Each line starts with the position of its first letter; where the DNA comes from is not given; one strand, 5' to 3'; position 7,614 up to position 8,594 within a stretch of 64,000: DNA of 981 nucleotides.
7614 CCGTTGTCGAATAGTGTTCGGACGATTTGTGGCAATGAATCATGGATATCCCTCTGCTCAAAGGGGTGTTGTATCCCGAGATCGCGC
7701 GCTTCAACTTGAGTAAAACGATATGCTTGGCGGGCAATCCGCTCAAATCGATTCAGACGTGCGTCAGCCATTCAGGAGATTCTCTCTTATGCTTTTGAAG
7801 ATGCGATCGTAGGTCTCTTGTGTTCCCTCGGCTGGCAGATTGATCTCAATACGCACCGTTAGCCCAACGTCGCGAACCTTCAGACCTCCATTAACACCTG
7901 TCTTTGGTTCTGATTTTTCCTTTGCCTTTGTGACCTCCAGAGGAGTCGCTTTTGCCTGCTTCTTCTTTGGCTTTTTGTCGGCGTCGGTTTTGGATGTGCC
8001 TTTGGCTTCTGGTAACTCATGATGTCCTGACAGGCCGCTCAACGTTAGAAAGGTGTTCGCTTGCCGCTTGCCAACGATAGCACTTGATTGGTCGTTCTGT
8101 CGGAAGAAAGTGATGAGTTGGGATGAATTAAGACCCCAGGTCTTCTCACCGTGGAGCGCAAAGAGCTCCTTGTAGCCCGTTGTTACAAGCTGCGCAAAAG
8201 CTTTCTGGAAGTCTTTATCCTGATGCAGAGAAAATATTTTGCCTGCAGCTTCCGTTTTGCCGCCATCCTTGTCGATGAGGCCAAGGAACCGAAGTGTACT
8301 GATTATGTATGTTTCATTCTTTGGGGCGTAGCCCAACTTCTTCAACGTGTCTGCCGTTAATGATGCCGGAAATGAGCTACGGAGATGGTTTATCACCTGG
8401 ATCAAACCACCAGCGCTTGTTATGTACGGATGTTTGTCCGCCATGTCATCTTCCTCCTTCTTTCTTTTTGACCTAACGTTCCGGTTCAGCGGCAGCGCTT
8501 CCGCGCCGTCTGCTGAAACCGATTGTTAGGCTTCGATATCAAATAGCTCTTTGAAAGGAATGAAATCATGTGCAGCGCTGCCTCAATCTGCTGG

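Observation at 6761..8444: Three cassette proteins with the HEPN-type RNxxxH motif, including a two-gene Abi_C-like module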

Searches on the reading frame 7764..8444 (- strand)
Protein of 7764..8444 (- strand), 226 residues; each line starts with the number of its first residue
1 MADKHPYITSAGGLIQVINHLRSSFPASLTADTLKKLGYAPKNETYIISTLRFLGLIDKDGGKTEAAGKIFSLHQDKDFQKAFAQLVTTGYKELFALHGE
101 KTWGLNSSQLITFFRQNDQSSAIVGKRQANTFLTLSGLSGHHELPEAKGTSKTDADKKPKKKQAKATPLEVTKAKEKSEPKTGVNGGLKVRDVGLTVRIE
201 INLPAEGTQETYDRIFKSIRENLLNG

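Call 4: search_protein_families(library=pfam, proteins=[window:7764-8444:-], max_evalue=1)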
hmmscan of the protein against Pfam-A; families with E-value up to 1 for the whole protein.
window:7764-8444:- (226 aa): 1 family
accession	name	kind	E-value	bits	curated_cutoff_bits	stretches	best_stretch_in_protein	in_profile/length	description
PF17278.7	DUF5343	-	2e-13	51.2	27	1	6-139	1-133/140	Family of unknown function (DUF5343)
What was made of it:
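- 7764..8444 (-): DUF5343 partner protein (226 aa): winged helix plus four-helix domain (residues 1-140), Lys-rich disordered linker (about 148-189) and a conserved C-terminal peptide (195-224). It overlaps the Ymh gene by 8 nt. PF17278 E = 2e-13 (call 4).
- On DUF5343 (PF17278), tested on 7764..8444: 51.2 bits against 27, profile positions 1-133 of 140 (call 4).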

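Call 5: search_protein_families(library=padloc, proteins=[window:7764-8444:-], max_evalue=1)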
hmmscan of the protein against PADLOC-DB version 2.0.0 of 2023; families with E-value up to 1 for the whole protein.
window:7764-8444:- (226 aa): 2 families
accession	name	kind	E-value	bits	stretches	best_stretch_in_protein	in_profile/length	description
PDLC04589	PDC-M34A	-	2.9e-25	87.9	1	1-223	1-207/208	-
PDLC04588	PDC-M34A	-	2.4e-06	25.2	1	24-224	79-259/260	-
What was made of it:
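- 7764..8444 (-): PADLOC PDC-M34A 2.9e-25 over its full length (call 5).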

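Call 6: search_protein_families(library=ncbifam, proteins=[window:7764-8444:-], max_evalue=1)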
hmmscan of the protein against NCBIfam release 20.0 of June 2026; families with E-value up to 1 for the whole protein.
window:7764-8444:- (226 aa): 1 family
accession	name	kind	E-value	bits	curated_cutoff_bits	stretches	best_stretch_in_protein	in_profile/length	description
NF011676.0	PRK15095.1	equivalog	0.0048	16.4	125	1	87-141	55-107/156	FKBP-type peptidyl-prolyl cis-trans isomerase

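Call 12: search_solved_structures(query=window:7764-8444:-, max_evalue=10)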
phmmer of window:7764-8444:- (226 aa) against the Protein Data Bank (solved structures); distinct sequences matched with E-value up to 10: 2.
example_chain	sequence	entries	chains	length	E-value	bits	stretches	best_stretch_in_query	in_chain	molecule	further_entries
1wp7_A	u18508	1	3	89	0.23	14.5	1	18-87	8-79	fusion protein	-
1wp8_A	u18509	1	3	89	0.3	14.2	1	18-82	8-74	Fusion glycoprotein F0,Fusion glycoprotein F0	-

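Call 17: find_homologous_proteins(query=window:7764-8444:-)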
Query window:7764-8444:- (226 aa): 2010 proteins with E <= 0.001 among 2301 candidates; the best 120 are listed.
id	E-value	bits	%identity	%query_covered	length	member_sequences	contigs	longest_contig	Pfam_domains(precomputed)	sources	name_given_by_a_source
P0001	2.8e-143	493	100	100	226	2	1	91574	PF17278.8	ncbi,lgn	ncbi:MAG: DUF5343 domain-containing protein [Candidatus Aminicenantales bacterium]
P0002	4.9e-128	443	91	100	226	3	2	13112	PF17278.8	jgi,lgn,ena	-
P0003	4.9e-125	433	88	100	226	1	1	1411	PF17278.8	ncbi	-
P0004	1.5e-124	432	88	100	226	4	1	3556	PF17278.8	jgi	-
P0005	1.9e-124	431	90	100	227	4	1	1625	PF17278.8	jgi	-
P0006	1.0e-123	429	88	100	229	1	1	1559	PF17278.8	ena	-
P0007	1.4e-122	425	88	100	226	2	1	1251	PF17278.8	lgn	-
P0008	1.1e-118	413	85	100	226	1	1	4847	PF17278.8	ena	-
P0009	1.0e-103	364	75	100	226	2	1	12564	PF17278.8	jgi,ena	-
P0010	5.9e-96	338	70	100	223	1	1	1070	PF17278.8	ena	-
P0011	5.0e-91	322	75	93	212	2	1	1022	PF17278.8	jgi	jgi:hypothetical protein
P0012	6.2e-91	322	66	100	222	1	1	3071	PF17278.8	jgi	jgi:hypothetical protein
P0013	2.3e-85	304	64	100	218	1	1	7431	PF17278.8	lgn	-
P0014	1.3e-84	301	63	100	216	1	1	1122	PF17278.8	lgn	-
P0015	3.4e-82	293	62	99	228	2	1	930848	PF17278.8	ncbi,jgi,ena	ncbi:MAG: DUF5343 domain-containing protein [Sedimentisphaerales bacterium]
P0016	4.9e-82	293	61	100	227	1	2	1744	PF17278.8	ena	-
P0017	6.7e-81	289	62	100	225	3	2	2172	PF17278.8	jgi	jgi:hypothetical protein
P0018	7.1e-81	289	62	100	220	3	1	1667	PF17278.8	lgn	-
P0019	9.2e-81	289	63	100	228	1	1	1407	PF17278.8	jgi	-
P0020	3.1e-80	287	58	100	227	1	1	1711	PF17278.8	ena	-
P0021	3.6e-78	280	60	100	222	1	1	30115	PF17278.8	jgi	-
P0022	6.4e-78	279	61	100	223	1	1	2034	PF17278.8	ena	-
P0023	1.4e-77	278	61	100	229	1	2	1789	PF17278.8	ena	-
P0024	1.5e-77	278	59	100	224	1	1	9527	PF17278.8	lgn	-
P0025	2.4e-77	278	60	100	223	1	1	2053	PF17278.8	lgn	-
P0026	3.4e-77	277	59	100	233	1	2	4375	PF17278.8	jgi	jgi:hypothetical protein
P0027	1.3e-76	275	60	100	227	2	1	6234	PF17278.8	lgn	-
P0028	1.4e-76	275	57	100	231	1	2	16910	PF17278.8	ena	-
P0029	4.0e-76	274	58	100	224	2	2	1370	PF17278.8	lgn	-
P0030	7.4e-76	273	59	100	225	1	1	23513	PF17278.8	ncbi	-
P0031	9.9e-76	272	60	100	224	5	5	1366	PF17278.8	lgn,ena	-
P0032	2.4e-75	271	57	100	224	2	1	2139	PF17278.8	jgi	jgi:hypothetical protein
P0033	2.7e-75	271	60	100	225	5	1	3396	PF17278.8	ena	-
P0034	3.3e-75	271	57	100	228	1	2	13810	PF17278.8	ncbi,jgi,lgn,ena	-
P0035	4.1e-75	270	57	100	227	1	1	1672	PF17278.8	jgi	jgi:hypothetical protein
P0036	6.2e-75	270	57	100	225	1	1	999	PF17278.8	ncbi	-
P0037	7.3e-75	269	57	100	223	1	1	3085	PF17278.8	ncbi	-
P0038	7.6e-75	269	60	99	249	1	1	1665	PF17278.8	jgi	jgi:hypothetical protein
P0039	1.4e-74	269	59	100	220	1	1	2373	PF17278.8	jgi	jgi:hypothetical protein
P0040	1.5e-74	268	57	100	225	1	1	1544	PF17278.8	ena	-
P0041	2.0e-74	268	58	100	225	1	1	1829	PF17278.8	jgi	-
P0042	2.0e-74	268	56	100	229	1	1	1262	PF17278.8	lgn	-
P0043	2.0e-74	268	60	100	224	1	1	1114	PF17278.8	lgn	-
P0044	2.4e-74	268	58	100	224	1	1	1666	PF17278.8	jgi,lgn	jgi:hypothetical protein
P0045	6.2e-74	266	57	100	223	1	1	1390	PF17278.8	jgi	jgi:hypothetical protein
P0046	8.5e-74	266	55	100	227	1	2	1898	PF17278.8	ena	-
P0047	1.0e-73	266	59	100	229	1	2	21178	PF17278.8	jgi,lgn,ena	jgi:hypothetical protein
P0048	1.1e-73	266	57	100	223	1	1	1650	PF17278.8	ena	-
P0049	1.2e-73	265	57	100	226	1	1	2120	PF17278.8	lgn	-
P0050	1.5e-73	265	57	100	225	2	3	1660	PF17278.8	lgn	-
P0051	1.8e-73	265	54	100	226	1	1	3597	PF17278.8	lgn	-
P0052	1.8e-73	265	58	100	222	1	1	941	PF17278.8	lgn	-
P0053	2.1e-73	265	56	100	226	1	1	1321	PF17278.8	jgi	jgi:hypothetical protein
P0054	2.1e-73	265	53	100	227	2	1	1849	PF17278.8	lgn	-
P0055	2.6e-73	264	58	100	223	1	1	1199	PF17278.8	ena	-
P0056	2.7e-73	264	58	100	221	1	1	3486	PF17278.8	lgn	-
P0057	2.7e-73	264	58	100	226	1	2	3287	PF17278.8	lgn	-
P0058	3.4e-73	264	55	100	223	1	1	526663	PF17278.8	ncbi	-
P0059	3.6e-73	264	57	100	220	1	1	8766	PF17278.8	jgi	jgi:lipoate-protein ligase A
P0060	3.7e-73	264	56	100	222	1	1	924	PF17278.8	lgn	-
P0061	4.0e-73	264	57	100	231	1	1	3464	PF17278.8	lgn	-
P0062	4.5e-73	264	54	100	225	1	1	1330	PF17278.8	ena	-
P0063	4.5e-73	264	55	100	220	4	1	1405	PF17278.8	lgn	-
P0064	4.6e-73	264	56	100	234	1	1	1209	PF17278.8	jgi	jgi:hypothetical protein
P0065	4.8e-73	264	57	100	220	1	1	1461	PF17278.8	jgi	-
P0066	5.4e-73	263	57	100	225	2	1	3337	PF17278.8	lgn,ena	-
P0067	5.7e-73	263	56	100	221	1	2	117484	PF17278.8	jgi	jgi:hypothetical protein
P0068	6.3e-73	263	56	100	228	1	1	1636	PF17278.8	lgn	-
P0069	7.5e-73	263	58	100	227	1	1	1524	PF17278.8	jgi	jgi:hypothetical protein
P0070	8.0e-73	263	57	100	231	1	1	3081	PF17278.8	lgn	-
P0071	8.3e-73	263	52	100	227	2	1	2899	PF17278.8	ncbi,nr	ncbi:MAG: DUF5343 domain-containing protein [Nitrososphaera sp.]|nr:DUF5343 domain-containing protei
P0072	9.2e-73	263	55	100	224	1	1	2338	PF17278.8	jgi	jgi:hypothetical protein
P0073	1.0e-72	262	57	100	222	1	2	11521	PF17278.8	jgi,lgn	-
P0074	1.9e-72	262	57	99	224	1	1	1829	PF17278.8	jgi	jgi:hypothetical protein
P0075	1.9e-72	262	57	100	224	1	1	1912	PF17278.8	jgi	jgi:hypothetical protein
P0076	2.1e-72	261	57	100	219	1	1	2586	PF17278.8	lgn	-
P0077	2.2e-72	261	56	99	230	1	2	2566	PF17278.8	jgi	jgi:hypothetical protein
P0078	2.3e-72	261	56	100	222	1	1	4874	PF17278.8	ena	-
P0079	2.6e-72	261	56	100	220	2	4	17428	PF17278.8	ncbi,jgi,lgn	-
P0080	3.0e-72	261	55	100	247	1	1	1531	PF17278.8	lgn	-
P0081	4.4e-72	260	54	100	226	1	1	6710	PF17278.8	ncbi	-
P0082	4.7e-72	260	55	100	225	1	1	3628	PF17278.8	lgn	-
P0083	4.7e-72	260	55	100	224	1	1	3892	PF17278.8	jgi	-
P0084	4.8e-72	260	57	99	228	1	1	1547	PF17278.8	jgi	jgi:hypothetical protein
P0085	5.4e-72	260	54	100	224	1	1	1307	PF17278.8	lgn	-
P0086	6.3e-72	260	52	100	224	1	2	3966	PF17278.8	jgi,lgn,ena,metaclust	metaclust:\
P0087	6.3e-72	260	57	100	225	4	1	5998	PF17278.8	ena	-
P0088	7.0e-72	260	56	100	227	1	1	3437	PF17278.8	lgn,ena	-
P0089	7.1e-72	260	56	100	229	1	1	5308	PF17278.8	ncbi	-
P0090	7.9e-72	260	56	100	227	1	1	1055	PF17278.8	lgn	-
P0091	8.3e-72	259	57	100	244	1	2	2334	PF17278.8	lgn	-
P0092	8.5e-72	259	57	100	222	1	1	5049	PF17278.8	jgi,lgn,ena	-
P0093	9.0e-72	259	53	99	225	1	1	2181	PF17278.8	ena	-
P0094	9.0e-72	259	57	100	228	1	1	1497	PF17278.8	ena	-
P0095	1.0e-71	259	56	100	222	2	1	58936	PF17278.8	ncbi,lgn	-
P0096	1.1e-71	259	55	100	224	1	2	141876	PF17278.8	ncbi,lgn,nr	ncbi:MAG: DUF5343 domain-containing protein [Candidatus Aminicenantes bacterium]|nr:DUF5343 domain-c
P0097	1.1e-71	259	57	100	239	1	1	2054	PF17278.8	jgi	jgi:hypothetical protein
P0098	1.2e-71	259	54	100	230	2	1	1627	PF17278.8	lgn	-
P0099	1.2e-71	259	54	100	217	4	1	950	PF17278.8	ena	-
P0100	1.2e-71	259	54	100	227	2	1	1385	PF17278.8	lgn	-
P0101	1.4e-71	259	53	100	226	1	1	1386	PF17278.8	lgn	-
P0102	1.5e-71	259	58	99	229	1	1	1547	PF17278.8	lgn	-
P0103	1.5e-71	259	57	100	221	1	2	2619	PF17278.8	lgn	-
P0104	1.6e-71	259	57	100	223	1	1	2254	PF17278.8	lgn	-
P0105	1.7e-71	258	56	100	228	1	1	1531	PF17278.8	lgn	-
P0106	1.8e-71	258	53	100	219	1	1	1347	PF17278.8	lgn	-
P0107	2.1e-71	258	56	100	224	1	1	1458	PF17278.8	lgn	-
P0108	2.5e-71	258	55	100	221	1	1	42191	PF17278.8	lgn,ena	-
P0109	2.5e-71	258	54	100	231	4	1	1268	PF17278.8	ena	-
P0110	2.6e-71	258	53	100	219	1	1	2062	PF17278.8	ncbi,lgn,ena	-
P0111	2.7e-71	258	55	100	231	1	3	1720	PF17278.8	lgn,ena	-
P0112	3.4e-71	257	55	100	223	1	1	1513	PF17278.8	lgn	-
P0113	3.8e-71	257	55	100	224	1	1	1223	PF17278.8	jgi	jgi:hypothetical protein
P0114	4.2e-71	257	57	95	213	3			PF17278.8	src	-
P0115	5.1e-71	257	55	100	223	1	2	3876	PF17278.8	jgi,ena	-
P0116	5.9e-71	257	54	100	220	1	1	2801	PF17278.8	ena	-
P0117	7.1e-71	256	54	100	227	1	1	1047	PF17278.8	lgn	-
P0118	7.5e-71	256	54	100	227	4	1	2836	PF17278.8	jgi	jgi:hypothetical protein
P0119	8.8e-71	256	58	100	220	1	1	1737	PF17278.8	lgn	-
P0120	9.5e-71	256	58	100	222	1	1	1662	PF17278.8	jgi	jgi:hypothetical protein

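Call 18: find_encoding_contigs(protein=P0015, flank=4000, max_places=2)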
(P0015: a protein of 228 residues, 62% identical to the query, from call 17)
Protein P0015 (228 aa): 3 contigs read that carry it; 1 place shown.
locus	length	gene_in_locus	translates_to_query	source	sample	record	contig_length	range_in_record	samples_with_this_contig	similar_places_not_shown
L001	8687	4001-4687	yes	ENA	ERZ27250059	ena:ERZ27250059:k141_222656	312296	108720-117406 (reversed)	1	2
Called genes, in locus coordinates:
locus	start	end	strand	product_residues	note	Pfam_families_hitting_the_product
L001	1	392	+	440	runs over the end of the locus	PF12569:NatA_aux_su (weak), PF12895:ANAPC3 (weak), PF00515:TPR_1, PF07719:TPR_2, PF13424:TPR_12, PF13414:TPR_11, PF13432:TPR_16, PF03118:RNA_pol_A_CTD, +19 more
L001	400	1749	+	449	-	PF08486:SpoIID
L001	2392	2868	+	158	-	PF13392:HNH_3 (weak)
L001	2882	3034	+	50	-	-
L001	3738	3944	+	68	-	-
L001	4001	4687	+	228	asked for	PF17278:DUF5343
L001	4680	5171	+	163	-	PF09509:Hypoth_Ymh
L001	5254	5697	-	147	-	PF13669:Glyoxalase_4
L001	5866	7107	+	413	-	PF01702:TGT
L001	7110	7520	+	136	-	PF02699:YajC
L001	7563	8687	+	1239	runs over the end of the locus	PF22599:SecDF_P1_head, PF02355:SecD_SecF_C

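Call 19: find_encoding_contigs(protein=P0058, flank=4000, max_places=2)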
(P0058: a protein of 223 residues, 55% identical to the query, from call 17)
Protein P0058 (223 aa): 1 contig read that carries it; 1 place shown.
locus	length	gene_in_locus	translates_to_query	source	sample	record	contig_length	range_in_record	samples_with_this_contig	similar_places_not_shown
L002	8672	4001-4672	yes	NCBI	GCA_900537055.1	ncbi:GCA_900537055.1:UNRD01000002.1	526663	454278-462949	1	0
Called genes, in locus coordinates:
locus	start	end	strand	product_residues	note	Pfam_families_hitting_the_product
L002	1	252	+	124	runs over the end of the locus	PF01527:HTH_Tnp_1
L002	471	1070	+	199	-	PF00665:rve, PF13610:DDE_Tnp_IS240, PF13683:rve_3, PF13333:rve_2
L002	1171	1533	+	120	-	-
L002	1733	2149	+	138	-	PF13560:HTH_31, PF01381:HTH_3 (faint)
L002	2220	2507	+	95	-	-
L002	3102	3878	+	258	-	PF18735:HEPN_RiboL-PSP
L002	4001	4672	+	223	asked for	PF17278:DUF5343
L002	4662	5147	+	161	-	PF09509:Hypoth_Ymh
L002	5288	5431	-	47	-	-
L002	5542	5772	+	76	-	PF13560:HTH_31, PF12844:HTH_19 (weak), PF13443:HTH_26 (weak), PF01381:HTH_3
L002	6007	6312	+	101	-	PF01070:FMN_dh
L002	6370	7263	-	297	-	PF00126:HTH_1, PF03466:LysR_substrate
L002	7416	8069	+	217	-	PF00857:Isochorismatase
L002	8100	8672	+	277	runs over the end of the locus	PF00561:Abhydrolase_1, PF12146:Hydrolase_4, PF12697:Abhydrolase_6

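Call 20: find_encoding_contigs(protein=P0067, flank=4000, max_places=2)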
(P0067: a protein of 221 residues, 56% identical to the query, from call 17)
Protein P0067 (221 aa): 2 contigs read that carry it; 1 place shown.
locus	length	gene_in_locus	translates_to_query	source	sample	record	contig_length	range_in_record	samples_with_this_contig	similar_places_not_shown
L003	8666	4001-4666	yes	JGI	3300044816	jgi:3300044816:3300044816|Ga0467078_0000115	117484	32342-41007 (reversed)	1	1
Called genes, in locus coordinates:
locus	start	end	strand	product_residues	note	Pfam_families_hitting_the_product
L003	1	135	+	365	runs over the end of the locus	PF25833:Fn3_SaeA_3rd (faint), PF00041:fn3 (weak)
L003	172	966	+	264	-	PF10370:Rv2993c-like_N (faint), PF01557:FAA_hydrolase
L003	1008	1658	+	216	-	PF00923:TAL_FSA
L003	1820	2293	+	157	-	PF04167:DUF402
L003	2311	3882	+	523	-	PF01039:Carboxyl_trans, PF03255:ACCA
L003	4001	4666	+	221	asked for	PF17278:DUF5343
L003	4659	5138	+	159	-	PF09509:Hypoth_Ymh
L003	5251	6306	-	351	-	PF00092:VWA, PF13519:VWA_2 (weak)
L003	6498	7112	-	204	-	-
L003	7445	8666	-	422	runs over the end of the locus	PF00595:PDZ, PF13180:PDZ_2, PF17820:PDZ_6, PF03572:Peptidase_S41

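Call 21: find_encoding_contigs(protein=P0096, flank=4000, max_places=2)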
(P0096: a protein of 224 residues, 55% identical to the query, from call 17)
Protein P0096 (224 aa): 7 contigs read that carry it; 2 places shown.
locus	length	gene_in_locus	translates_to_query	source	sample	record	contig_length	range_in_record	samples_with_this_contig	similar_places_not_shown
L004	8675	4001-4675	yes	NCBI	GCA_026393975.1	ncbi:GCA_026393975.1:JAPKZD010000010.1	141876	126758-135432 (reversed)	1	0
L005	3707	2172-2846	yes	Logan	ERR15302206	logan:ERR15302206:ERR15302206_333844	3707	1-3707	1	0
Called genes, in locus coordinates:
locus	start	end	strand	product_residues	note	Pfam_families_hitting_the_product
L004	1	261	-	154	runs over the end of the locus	PF09946:DUF2178 (weak)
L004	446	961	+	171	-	PF11188:DUF2975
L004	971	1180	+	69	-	PF01381:HTH_3 (weak), PF13443:HTH_26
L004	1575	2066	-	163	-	-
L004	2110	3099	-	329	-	PF04471:Mrr_cat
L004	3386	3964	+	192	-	-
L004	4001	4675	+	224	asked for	PF17278:DUF5343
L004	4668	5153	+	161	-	PF09509:Hypoth_Ymh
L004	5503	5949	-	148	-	-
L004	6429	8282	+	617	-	PF00009:GTP_EFTU, PF01926:MMR_HSR1 (faint), PF03144:GTP_EFTU_D2 (weak), PF00679:EFG_C, PF21018:BipA_C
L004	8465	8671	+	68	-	-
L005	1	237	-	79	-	?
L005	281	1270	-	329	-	PF04471:Mrr_cat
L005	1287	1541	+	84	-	-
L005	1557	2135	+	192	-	-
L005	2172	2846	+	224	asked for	PF17278:DUF5343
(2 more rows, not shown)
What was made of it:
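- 4 of 4 contigs looked up first (calls 18-21).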

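Call 38: predict_structure(alignment_id=A3)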
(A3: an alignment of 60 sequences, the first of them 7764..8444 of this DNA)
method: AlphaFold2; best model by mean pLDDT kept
length: 226 residues; sequences in the alignment: 60
mean_pLDDT: 78.2   pTM: 0.61
mean pLDDT of the five models: 78.2, 78.1, 74.6, 73.9, 73.6
residues with pLDDT >= 90: 115; 70-90: 50; 50-70: 18; < 50: 43
segments of 3 or more residues with pLDDT < 50: 148-189
pLDDT, mean of each block of 10 residues (from residue 1): 81 91 91 84 89 94 94 94 96 95 95 93 93 95 64 39 38 38 43 63 77 81 64
secondary structure, 60 per line:
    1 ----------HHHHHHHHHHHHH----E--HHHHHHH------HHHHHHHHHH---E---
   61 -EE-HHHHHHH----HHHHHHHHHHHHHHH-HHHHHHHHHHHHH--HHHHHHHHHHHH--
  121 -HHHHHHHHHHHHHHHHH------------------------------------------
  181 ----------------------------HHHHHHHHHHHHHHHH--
elements in order: H11-23 H31-37 H44-53 H65-71 H76-90 H92-104 H107-118 H122-138 H209-224
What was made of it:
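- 7764..8444 (-): AlphaFold model (call 38).
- Confident winged helix plus bundle, disordered Lys-rich linker and a C-terminal helix (call 38).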

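Call 51: search_protein_families(library=pfam, proteins=[L002:3102-3878:+], max_evalue=0.1)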
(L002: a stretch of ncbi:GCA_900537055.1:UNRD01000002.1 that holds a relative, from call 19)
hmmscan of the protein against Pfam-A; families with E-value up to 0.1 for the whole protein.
L002:3102-3878:+ (258 aa): 1 family
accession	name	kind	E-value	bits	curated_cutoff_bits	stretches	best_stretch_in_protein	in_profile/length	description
PF18735.6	HEPN_RiboL-PSP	-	3.2e-09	37.4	28.4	1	69-256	16-190/191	RiboL-PSP-HEPN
